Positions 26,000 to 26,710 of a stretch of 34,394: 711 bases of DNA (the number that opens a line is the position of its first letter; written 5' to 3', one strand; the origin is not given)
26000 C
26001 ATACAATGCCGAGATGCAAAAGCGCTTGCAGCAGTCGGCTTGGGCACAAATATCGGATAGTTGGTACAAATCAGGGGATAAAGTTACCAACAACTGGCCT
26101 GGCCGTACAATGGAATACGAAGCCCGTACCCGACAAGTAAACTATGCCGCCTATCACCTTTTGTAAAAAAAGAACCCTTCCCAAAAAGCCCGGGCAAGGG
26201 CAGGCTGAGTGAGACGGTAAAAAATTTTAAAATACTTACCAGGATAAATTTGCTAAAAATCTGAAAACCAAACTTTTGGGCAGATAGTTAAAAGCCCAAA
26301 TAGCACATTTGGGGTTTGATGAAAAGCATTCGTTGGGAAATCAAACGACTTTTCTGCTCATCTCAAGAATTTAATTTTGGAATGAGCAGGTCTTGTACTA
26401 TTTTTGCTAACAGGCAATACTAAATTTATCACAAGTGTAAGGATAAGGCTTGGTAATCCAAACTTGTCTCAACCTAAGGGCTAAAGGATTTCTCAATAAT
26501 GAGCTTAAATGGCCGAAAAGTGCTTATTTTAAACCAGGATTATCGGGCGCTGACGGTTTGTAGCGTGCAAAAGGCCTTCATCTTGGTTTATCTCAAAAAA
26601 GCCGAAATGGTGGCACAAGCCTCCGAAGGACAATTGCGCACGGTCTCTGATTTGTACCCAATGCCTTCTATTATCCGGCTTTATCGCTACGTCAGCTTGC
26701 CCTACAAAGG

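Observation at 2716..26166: At least ten genes are broken by single-base frameshifts, nearly all in homopolymer runs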

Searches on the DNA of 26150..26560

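Call 57: search_rna_families(source=window, start=26150, end=26560, threshold=evalue, max_evalue=1)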
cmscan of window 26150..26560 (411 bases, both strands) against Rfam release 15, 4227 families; matches with E-value up to 1: 1.
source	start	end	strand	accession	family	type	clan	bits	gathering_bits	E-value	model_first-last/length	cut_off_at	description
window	26469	26526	-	RF03061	uxuA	Gene; sRNA;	-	20.1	66.8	0.23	1-89/89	no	uxuA RNA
